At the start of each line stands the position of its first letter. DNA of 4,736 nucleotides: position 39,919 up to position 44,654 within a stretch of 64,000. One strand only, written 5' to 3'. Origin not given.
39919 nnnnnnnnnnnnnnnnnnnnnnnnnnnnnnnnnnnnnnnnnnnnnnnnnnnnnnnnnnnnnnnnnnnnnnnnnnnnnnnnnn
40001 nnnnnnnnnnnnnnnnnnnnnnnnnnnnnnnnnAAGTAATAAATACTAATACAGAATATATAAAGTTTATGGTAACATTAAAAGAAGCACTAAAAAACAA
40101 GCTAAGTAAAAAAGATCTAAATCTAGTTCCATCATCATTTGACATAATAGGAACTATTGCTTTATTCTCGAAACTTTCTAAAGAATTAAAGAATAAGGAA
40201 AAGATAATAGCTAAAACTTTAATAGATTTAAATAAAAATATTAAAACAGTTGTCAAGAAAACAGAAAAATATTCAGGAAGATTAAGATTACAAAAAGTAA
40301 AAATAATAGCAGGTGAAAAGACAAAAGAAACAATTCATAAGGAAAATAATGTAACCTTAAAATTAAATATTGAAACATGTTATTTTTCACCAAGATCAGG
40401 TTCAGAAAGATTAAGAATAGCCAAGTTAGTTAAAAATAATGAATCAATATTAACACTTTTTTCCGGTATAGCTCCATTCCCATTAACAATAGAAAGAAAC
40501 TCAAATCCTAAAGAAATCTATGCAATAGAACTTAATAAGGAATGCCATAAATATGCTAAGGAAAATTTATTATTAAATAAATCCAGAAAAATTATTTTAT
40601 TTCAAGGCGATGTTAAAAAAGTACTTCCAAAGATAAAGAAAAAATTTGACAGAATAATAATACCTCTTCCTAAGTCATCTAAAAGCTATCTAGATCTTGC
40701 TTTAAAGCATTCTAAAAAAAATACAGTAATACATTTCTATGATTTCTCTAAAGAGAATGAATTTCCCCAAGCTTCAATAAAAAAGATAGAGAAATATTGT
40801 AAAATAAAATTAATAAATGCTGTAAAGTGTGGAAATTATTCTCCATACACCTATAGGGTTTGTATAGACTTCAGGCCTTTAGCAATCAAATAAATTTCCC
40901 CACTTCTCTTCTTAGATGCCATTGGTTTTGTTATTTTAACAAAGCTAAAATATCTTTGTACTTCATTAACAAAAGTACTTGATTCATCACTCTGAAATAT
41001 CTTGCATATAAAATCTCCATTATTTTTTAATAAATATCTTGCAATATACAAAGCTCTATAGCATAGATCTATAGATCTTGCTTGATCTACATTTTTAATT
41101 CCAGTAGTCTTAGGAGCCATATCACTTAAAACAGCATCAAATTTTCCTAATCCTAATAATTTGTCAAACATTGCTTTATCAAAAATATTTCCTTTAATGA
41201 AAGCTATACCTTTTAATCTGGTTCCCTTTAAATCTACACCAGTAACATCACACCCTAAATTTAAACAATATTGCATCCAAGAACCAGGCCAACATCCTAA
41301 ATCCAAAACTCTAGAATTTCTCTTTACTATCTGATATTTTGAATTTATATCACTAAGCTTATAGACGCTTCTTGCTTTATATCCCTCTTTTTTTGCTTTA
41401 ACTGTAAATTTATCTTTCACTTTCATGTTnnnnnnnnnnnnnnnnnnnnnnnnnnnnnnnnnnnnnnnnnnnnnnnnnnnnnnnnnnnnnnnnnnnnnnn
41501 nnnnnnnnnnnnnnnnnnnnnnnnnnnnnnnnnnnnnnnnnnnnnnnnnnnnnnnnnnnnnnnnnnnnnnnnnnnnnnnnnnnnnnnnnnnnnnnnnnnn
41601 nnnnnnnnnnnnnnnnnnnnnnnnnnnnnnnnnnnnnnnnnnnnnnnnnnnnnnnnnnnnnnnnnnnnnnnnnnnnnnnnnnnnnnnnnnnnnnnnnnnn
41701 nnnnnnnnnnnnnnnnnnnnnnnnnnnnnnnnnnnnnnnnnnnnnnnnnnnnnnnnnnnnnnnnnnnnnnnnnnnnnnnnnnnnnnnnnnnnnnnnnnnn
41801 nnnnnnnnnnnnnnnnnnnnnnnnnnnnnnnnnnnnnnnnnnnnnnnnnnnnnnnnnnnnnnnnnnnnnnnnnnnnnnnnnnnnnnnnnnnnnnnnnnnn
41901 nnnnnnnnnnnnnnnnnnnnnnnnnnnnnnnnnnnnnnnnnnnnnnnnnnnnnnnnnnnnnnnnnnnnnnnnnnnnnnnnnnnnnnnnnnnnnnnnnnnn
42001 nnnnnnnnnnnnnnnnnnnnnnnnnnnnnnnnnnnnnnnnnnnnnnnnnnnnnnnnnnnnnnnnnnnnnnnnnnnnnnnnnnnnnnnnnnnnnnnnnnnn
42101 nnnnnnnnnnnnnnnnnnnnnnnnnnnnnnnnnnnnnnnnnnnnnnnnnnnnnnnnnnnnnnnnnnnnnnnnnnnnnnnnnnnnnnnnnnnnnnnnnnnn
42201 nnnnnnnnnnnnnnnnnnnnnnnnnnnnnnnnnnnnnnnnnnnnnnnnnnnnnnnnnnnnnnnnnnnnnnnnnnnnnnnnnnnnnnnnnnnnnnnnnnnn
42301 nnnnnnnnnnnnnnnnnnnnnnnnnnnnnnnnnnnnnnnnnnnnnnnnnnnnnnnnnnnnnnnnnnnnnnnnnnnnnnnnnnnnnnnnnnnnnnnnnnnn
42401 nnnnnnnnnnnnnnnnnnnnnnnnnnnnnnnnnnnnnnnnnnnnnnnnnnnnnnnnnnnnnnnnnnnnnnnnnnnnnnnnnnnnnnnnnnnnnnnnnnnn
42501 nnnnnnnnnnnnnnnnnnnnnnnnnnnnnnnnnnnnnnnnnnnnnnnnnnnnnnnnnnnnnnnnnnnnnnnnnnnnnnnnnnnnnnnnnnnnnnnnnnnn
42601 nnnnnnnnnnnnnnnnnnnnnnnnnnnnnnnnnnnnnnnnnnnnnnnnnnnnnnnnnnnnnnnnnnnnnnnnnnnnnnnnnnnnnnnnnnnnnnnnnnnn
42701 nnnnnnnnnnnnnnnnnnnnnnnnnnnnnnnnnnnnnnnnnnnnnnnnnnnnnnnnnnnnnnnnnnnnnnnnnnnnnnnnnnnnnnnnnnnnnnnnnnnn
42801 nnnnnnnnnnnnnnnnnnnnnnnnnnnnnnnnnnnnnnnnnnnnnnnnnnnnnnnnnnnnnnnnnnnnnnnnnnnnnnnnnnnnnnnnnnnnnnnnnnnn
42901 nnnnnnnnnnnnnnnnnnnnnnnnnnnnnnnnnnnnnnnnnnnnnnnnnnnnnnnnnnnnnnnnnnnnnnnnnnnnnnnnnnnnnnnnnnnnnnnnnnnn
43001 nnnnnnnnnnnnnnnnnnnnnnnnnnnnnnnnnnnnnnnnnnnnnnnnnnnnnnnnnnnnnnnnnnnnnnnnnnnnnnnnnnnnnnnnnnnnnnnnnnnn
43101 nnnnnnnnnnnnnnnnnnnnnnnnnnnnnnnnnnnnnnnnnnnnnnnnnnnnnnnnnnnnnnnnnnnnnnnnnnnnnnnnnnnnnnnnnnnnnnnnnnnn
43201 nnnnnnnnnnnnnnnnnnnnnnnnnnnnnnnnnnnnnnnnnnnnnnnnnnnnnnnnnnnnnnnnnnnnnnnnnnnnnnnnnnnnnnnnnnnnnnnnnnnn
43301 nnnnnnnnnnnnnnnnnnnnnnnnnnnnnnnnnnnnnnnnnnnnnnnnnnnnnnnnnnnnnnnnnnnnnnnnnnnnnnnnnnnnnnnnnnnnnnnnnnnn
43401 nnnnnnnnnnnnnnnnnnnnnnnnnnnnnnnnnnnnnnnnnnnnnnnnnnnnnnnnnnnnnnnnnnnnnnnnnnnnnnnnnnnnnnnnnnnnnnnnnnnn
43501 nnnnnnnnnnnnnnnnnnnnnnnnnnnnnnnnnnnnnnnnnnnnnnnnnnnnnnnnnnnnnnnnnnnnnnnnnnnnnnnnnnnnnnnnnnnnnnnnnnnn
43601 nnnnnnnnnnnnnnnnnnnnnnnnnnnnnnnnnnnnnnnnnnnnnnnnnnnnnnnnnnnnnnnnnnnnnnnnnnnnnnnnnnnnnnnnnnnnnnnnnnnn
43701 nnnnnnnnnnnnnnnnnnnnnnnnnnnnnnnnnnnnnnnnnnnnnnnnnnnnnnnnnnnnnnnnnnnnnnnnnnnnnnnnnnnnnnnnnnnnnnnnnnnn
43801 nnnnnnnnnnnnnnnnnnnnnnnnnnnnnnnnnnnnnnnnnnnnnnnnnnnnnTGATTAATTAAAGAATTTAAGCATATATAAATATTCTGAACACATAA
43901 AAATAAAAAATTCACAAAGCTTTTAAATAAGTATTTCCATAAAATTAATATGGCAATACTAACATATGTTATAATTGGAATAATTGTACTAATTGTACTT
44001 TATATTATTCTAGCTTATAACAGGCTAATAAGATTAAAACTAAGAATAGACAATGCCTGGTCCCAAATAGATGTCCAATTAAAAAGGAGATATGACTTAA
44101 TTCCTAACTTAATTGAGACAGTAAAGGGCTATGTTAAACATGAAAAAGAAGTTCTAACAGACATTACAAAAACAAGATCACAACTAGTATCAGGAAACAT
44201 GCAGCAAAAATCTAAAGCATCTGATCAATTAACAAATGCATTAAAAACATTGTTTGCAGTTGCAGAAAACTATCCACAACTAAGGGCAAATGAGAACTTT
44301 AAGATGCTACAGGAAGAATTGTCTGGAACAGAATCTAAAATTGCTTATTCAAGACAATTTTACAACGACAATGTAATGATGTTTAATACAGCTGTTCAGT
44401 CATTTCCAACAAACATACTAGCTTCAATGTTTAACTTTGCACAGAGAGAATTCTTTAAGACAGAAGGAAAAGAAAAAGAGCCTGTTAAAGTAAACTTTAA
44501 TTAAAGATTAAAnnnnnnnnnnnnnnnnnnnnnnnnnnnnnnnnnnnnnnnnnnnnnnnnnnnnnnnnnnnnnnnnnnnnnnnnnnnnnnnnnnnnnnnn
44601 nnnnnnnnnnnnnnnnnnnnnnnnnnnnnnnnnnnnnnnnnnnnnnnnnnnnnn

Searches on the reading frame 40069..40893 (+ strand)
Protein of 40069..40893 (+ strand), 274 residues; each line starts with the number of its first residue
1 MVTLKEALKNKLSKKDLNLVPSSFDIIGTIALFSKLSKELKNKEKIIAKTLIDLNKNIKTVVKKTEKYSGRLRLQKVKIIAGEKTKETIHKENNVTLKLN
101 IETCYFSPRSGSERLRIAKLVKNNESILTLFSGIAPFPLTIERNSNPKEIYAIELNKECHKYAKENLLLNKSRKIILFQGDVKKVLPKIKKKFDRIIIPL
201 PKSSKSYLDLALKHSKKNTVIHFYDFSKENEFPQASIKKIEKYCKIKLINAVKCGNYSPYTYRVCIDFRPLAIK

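Call 34: search_protein_families(library=pfam, proteins=[window:40069-40893:+])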
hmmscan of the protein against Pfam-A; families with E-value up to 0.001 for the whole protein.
window:40069-40893:+ (274 aa): 2 families
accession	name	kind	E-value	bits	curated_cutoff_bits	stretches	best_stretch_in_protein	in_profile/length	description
PF02475.24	TRM5-TYW2_MTfase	-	2e-41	142.1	28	1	88-246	1-158/164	TRM5/TYW2 methyltransferase domain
PF25133.1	TYW2_N_2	-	2.7e-17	63.1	27.7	1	4-85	1-79/79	TYW2 N-terminal domain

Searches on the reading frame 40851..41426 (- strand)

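Call 34: search_protein_families(library=pfam, proteins=[window:40851-41426:-])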
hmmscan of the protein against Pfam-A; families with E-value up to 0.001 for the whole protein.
window:40851-41426:- (191 aa): 2 families
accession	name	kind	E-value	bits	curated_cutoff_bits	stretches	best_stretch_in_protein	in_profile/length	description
PF01728.25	FtsJ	-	1.7e-48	165.4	24.1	1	16-184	1-180/181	FtsJ-like methyltransferase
PF13489.12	Methyltransf_23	-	0.00017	21.8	27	1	35-88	21-76/164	Methyltransferase domain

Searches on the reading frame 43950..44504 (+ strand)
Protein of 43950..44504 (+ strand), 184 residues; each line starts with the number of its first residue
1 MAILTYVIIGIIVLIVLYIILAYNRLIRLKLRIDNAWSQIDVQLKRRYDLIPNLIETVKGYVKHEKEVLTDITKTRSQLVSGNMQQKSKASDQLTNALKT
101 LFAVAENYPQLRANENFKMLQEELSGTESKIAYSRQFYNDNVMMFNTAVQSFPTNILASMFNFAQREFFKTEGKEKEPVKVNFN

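Call 34: search_protein_families(library=pfam, proteins=[window:43950-44504:+])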
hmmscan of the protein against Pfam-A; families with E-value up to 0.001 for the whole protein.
window:43950-44504:+ (184 aa): 1 family
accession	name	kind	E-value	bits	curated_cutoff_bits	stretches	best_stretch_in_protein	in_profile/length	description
PF04011.17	LemA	-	1.6e-61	207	26.2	1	36-183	1-149/149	LemA family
